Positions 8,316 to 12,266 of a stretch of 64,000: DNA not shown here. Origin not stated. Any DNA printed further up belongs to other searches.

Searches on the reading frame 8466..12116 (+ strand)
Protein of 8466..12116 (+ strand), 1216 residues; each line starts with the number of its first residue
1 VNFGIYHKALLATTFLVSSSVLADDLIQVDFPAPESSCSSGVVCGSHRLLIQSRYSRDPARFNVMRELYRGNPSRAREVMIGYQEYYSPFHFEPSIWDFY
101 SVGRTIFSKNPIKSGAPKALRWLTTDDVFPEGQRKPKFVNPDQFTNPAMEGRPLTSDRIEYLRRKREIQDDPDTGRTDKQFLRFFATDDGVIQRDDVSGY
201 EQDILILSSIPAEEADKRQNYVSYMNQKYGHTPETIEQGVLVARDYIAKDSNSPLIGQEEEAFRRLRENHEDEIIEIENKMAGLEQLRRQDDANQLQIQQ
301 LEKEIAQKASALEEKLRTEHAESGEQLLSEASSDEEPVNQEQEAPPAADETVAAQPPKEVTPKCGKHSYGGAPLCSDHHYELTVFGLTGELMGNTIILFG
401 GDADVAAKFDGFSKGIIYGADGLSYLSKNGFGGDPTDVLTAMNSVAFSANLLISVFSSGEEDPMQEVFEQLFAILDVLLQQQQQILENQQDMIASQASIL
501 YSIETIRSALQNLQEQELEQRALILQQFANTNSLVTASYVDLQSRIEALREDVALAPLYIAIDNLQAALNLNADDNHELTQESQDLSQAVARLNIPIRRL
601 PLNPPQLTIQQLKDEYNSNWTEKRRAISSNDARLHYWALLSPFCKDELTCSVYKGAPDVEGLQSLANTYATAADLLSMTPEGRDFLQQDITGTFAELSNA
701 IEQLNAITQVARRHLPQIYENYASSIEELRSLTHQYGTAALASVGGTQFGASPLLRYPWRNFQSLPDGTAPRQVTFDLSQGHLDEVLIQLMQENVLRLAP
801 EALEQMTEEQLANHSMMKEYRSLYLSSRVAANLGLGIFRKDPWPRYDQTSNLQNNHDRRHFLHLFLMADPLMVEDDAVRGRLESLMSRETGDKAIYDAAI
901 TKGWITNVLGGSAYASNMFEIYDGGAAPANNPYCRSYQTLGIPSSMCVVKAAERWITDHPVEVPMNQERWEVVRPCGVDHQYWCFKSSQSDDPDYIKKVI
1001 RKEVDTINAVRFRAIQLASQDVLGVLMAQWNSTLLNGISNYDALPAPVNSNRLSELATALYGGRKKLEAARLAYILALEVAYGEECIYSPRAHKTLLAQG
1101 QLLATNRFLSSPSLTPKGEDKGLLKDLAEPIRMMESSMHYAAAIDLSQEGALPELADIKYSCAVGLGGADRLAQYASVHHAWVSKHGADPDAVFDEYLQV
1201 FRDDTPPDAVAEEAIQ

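Call 31: search_protein_families(library=pfam, proteins=[window:8466-12116:+], max_evalue=0.001)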
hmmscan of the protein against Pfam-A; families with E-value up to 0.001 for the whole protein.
window:8466-12116:+ (1216 aa): 0 families

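Call 33: search_protein_families(library=padloc, proteins=[window:8466-12116:+], max_evalue=0.001)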
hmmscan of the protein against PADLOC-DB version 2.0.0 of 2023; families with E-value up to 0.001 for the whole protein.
window:8466-12116:+ (1216 aa): 0 families

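Call 71: search_protein_families(library=pfam, proteins=[window:8466-12116:+], max_evalue=1)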
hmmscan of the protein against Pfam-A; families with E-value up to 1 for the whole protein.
window:8466-12116:+ (1216 aa): 1 family
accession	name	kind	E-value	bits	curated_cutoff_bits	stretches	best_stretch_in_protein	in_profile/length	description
PF17082.10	Spc29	-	0.92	9.7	31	0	481-544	122-183/245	Spindle Pole Component 29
